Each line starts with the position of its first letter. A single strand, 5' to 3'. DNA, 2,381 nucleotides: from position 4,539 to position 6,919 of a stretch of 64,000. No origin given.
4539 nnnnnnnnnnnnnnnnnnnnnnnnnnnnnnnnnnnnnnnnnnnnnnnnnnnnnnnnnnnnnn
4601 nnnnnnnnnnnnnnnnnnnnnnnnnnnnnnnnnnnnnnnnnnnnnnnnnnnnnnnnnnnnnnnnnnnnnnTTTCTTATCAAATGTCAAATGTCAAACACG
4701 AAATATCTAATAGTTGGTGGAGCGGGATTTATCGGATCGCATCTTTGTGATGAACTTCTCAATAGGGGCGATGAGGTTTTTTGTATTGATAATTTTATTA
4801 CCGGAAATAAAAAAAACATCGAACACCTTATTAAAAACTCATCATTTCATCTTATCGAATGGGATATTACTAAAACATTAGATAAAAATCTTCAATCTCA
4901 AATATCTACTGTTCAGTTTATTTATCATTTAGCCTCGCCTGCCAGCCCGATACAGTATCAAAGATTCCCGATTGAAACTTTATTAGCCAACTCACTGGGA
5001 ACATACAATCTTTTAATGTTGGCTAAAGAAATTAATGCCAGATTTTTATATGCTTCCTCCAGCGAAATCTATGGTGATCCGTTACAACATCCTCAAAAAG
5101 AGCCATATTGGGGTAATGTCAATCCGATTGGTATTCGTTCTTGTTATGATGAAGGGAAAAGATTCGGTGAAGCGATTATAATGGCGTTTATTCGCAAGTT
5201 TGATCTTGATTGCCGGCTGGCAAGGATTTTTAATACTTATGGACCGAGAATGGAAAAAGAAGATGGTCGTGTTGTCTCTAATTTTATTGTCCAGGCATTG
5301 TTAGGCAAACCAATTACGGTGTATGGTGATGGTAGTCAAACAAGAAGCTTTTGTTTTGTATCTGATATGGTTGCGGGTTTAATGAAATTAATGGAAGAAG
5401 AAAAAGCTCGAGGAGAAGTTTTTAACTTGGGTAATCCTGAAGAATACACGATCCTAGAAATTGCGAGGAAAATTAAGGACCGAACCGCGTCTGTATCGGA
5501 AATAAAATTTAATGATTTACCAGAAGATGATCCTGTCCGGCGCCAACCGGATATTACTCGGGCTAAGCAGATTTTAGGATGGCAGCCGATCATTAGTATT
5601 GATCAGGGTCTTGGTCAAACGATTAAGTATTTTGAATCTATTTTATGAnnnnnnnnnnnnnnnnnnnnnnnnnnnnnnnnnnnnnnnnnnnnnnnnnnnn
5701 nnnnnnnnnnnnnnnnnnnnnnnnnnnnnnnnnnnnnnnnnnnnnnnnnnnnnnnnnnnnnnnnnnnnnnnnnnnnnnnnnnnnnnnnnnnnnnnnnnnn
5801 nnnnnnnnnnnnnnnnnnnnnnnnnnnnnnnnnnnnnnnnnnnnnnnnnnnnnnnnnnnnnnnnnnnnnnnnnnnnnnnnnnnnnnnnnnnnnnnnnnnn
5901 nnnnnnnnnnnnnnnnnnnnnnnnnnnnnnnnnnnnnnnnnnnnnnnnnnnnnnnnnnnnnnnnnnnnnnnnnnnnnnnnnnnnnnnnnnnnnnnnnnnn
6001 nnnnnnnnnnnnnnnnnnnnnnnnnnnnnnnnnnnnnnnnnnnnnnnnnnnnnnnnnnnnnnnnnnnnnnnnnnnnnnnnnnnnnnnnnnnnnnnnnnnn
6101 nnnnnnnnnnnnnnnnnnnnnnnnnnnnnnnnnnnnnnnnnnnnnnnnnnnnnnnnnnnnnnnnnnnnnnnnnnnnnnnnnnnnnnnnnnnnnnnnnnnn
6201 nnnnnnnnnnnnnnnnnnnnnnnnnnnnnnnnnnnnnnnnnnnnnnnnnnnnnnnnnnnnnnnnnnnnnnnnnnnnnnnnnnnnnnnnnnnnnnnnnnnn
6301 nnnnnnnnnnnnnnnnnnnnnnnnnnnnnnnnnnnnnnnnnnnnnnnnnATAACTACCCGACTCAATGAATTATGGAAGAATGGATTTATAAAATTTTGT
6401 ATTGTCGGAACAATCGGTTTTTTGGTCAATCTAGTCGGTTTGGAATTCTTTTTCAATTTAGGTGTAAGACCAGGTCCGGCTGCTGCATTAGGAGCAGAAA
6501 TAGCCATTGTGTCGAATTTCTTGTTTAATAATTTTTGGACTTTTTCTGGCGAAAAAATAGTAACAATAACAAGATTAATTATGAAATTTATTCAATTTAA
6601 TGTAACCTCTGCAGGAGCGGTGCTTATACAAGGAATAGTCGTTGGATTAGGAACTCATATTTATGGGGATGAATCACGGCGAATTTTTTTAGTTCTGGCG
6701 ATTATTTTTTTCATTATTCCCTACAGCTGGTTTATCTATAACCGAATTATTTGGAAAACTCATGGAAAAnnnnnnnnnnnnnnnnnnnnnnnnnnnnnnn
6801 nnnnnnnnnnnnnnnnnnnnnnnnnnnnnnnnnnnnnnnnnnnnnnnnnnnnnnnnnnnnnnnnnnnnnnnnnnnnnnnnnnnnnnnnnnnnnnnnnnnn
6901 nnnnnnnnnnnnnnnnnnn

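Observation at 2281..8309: Arn-like module ugd - uxs - GT2::GtrA - GT-C predicts a polyprenyl-phosphate pentose donor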

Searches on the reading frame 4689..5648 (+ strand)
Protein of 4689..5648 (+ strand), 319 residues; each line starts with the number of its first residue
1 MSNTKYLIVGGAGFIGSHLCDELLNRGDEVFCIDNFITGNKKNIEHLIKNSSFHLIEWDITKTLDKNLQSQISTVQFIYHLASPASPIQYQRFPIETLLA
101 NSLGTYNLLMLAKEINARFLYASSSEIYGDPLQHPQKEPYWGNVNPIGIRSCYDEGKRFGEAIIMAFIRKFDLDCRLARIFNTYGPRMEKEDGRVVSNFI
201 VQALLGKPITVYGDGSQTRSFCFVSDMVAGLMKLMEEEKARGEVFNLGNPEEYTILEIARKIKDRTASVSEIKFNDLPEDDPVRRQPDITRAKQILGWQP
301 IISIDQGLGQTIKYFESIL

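Call 3: search_protein_families(library=pfam, proteins=[window:4689-5648:+])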
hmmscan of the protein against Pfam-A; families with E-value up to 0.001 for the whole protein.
window:4689-5648:+ (319 aa): 6 families
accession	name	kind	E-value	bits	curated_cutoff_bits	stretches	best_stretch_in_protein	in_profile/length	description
PF16363.11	GDP_Man_Dehyd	-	1.4e-52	179.6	27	1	7-309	1-330/332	GDP-mannose 4,6 dehydratase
PF01370.27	Epimerase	-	2e-51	175.1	20.9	1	7-248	2-240/240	NAD dependent epimerase/dehydratase family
PF01073.25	3Beta_HSD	-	7.7e-11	42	22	1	7-166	1-159/280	3-beta hydroxysteroid dehydrogenase/isomerase family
PF02719.21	Polysacc_synt_2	-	1.7e-08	34.5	20.2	1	7-118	2-121/293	Polysaccharide biosynthesis protein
PF04321.23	RmlD_sub_bind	-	1e-07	31.7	27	1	5-269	2-234/287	RmlD substrate binding domain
PF07993.18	NAD_binding_4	-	3.5e-07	30.1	20.1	1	8-179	1-203/258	Male sterility protein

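Call 4: search_protein_families(library=ncbifam, proteins=[window:4689-5648:+])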
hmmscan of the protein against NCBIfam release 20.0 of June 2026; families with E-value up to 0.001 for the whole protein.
window:4689-5648:+ (319 aa): 26 families (the best 25 are shown)
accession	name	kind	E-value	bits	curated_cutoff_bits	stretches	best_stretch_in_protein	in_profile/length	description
TIGR01181.1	dTDP_gluc_dehyt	equivalog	2.8e-39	135.1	365.1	1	5-316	1-312/321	dTDP-glucose 4,6-dehydratase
TIGR04180.1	EDH_00030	hypoth_equivalog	5.5e-36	124.1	475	1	7-300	2-294/297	NAD-dependent 4,6-dehydratase LegB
NF008872.0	PRK11908.1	equivalog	1.7e-34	119.4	294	1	4-316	2-336/349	bifunctional UDP-4-keto-pentose/UDP-xylose synthase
NF005998.1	PRK08125.1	equivalog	1.4e-33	116.2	777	1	3-315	315-649/649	bifunctional UDP-4-amino-4-deoxy-L-arabinose formyltransferase/UDP-glucuronic acid oxidase ArnA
NF011728.1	PRK15181.1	equivalog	2.6e-31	108.9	760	1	4-315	16-337/348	Vi polysaccharide biosynthesis UDP-N-acetylglucosaminuronic acid C-4 epimerase TviC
TIGR01179.1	galE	equivalog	3e-31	108.5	262.3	1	6-302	2-311/332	UDP-glucose 4-epimerase GalE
TIGR02197.1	heptose_epim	equivalog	2.4e-23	82.8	274.6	1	7-310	2-308/316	ADP-glyceromanno-heptose 6-epimerase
NF007582.0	PRK10217.1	equivalog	7.3e-23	81.2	698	1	5-314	3-330/355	dTDP-glucose 4,6-dehydratase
NF007490.0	PRK10084.1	subfamily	1.2e-22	80.4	649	1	5-315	2-334/361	dTDP-glucose 4,6-dehydratase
NF041015.1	UDPsulfquin_syn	equivalog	1.1e-17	64.2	575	2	193-269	236-313/384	UDP-sulfoquinovose synthase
NF047922.1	GDPFucSynFcl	equivalog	7.2e-16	58.5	500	1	91-315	71-301/308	GDP-L-fucose synthase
NF007956.0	PRK10675.1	subfamily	1.5e-15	57.2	394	1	6-308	3-322/338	UDP-glucose 4-epimerase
TIGR02622.1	CDP_4_6_dhtase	equivalog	3.6e-12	46.1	278.45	1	3-317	4-332/352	CDP-glucose 4,6-dehydratase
TIGR01472.1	gmd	equivalog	2.5e-10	40.1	415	1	7-239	4-243/342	GDP-mannose 4,6-dehydratase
NF043036.1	ErythonDh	equivalog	1.1e-09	38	325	1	5-180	2-176/321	D-erythronate dehydrogenase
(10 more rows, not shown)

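Call 6: search_solved_structures(query=window:4689-5648:+, max_evalue=1e-20)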
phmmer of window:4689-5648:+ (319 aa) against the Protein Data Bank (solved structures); distinct sequences matched with E-value up to 1e-20: 53.
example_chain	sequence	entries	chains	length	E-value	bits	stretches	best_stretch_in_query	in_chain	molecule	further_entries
4gll_A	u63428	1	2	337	7.5e-108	363.8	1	5-317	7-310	UDP-glucuronic acid decarboxylase 1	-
2b69_A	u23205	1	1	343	8e-108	363.7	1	5-317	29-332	UDP-glucuronate decarboxylase 1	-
4m55_A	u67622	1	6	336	3.8e-107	361.4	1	5-317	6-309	UDP-glucuronic acid decarboxylase 1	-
4lk3_A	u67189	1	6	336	5.2e-107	361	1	5-317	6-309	UDP-glucuronic acid decarboxylase 1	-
7ys8_A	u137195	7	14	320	1.9e-40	142.3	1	6-316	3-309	UDP-glucose 4-epimerase | UDP-glucose 4-epimerase along with EC 5.1.3.2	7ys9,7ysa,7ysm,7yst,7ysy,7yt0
4zrm_A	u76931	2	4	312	5.7e-37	130.9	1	4-317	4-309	UDP-glucose 4-epimerase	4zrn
6zl6_A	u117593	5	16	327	2e-35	125.8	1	5-316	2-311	Epimerase domain-containing protein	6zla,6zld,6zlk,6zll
6zlj_A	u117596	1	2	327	3.9e-35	124.9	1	5-316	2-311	Epimerase domain-containing protein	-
8vr2_A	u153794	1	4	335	1.6e-33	119.6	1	3-314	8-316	NAD-dependent epimerase/dehydratase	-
8rdg_A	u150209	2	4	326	1.8e-33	119.4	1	6-274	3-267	SDR family NAD(P)-dependent oxidoreductase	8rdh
8rdi_A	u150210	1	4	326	5.7e-33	117.8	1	6-274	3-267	SDR family NAD(P)-dependent oxidoreductase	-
6pmh_A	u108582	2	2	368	4.5e-32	114.8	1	6-316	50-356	UDP-glucose 4-epimerase related protein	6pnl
6bwl_A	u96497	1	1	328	1.2e-29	106.9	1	5-317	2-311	Pal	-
9rl0_E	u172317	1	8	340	3.8e-29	105.2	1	5-316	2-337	CDP-tyvelose 2-epimerase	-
10ke_A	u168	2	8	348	5.3e-28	101.4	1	4-316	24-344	Capsular polysaccharide biosynthesis protein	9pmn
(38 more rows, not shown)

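Call 52: search_solved_structures(query=window:4689-5648:+, max_evalue=1e-100, show_alignments=1)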
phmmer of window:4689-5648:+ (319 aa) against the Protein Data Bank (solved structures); distinct sequences matched with E-value up to 1e-100: 4.
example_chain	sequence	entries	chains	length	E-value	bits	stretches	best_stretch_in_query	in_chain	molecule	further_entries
4gll_A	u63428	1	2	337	7.5e-108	363.8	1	5-317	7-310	UDP-glucuronic acid decarboxylase 1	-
2b69_A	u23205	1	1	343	8e-108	363.7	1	5-317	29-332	UDP-glucuronate decarboxylase 1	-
4m55_A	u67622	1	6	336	3.8e-107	361.4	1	5-317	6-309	UDP-glucuronic acid decarboxylase 1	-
4lk3_A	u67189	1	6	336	5.2e-107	361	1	5-317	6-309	UDP-glucuronic acid decarboxylase 1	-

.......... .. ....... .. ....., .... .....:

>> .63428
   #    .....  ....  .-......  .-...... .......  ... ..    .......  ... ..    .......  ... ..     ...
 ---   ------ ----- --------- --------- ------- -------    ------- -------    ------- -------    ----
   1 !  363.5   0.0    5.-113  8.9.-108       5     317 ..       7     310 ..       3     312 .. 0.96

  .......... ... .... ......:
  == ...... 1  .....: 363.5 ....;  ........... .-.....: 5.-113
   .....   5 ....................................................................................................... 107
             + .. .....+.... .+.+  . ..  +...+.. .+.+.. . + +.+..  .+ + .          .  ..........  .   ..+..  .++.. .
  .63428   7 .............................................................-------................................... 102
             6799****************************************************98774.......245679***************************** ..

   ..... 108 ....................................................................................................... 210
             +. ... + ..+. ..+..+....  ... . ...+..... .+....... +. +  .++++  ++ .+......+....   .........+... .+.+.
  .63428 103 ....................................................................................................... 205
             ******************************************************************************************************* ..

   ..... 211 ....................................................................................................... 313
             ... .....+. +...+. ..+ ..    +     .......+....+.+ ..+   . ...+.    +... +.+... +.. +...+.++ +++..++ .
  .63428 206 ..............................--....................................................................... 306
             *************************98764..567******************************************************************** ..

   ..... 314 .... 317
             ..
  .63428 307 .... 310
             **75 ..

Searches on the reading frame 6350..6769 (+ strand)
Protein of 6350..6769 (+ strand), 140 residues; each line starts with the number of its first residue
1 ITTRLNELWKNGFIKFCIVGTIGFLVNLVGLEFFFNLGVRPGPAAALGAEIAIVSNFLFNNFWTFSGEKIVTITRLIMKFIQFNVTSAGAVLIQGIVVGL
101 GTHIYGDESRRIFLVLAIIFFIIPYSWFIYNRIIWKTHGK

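Call 26: find_related_loci(query=A2, collection=metagenome_contigs, flank=10000)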
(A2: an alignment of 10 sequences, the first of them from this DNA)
Query A2 (140 aa) in metagenome_contigs; peptide patterns used: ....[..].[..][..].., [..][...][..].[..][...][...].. (x = any residue, [..] = any of these).
600 stretches matched a pattern (row limit reached: there are more); 312 encode a relative of the query (tblastn E <= 1e-3); the best 80 are kept; 80 distinct loci.
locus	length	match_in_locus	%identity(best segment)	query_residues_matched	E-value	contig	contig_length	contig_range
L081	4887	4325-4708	62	11-138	1e-49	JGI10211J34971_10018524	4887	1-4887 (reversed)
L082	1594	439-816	63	13-138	6e-51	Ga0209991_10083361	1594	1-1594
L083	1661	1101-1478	62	13-138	1e-50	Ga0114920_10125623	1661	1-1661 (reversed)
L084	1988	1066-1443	60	13-138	2e-48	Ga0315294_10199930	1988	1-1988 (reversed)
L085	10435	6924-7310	56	11-139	1e-46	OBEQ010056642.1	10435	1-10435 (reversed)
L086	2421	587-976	55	8-137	2e-46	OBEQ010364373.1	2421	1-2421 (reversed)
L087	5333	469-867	54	8-140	2e-46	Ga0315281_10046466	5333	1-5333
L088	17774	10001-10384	56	10-137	7e-46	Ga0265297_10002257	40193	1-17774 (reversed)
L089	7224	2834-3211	57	10-135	9e-46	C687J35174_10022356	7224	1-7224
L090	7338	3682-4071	60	11-140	8e-46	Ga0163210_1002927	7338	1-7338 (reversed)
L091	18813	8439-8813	57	13-137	1e-45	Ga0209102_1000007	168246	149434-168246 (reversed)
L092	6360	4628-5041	53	1-138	9e-46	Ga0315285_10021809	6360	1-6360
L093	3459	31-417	56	10-138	3e-45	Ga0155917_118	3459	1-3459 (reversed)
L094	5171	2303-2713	55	1-137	3e-45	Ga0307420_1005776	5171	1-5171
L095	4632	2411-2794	56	10-137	5e-45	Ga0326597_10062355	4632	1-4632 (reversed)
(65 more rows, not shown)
